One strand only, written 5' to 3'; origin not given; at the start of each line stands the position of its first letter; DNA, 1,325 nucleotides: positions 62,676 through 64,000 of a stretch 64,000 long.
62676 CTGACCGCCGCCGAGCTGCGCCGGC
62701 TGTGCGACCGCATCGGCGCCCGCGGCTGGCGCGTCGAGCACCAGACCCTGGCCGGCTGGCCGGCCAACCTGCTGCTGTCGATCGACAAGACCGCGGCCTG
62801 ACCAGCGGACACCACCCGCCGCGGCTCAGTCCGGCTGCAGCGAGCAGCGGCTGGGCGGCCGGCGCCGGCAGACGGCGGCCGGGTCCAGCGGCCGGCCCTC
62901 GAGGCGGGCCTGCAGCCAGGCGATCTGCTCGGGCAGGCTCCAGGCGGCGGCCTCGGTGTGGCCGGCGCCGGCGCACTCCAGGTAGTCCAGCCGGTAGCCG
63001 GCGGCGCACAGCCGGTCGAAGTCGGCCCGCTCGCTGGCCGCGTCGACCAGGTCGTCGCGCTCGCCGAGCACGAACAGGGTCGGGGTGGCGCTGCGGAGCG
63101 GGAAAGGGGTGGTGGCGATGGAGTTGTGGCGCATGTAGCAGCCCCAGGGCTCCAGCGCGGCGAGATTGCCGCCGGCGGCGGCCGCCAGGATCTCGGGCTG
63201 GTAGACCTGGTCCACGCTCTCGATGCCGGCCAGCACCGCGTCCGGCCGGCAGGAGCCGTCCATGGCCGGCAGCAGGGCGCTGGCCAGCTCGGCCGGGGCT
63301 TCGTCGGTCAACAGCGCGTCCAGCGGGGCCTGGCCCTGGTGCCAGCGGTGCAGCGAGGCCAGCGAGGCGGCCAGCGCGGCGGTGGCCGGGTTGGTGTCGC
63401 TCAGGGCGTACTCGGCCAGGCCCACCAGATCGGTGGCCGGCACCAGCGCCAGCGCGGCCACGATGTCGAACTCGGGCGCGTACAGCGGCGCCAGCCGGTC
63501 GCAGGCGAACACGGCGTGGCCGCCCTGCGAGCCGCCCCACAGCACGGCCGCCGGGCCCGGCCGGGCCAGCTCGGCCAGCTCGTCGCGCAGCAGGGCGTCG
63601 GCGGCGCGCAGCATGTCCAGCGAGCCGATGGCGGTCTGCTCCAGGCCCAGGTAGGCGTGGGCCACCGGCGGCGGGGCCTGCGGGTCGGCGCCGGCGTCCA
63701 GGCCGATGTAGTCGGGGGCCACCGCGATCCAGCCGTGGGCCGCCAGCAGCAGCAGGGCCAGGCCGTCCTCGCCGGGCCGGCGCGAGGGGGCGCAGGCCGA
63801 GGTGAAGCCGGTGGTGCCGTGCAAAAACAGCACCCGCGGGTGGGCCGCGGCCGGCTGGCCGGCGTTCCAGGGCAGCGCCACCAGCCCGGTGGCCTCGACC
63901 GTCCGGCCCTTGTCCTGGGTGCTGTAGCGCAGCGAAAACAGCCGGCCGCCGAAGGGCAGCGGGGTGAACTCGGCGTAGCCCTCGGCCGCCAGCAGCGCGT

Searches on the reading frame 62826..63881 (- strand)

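Call 29: search_protein_families(library=pfam, proteins=[window:62826-63881:-], max_evalue=0.00001)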
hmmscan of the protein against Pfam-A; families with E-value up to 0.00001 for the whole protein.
window:62826-63881:- (351 aa): 1 family
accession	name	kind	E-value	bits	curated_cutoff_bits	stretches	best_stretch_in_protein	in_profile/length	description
PF03583.20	LIP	-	8.4e-17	61.9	23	1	44-331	20-282/286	Secretory lipase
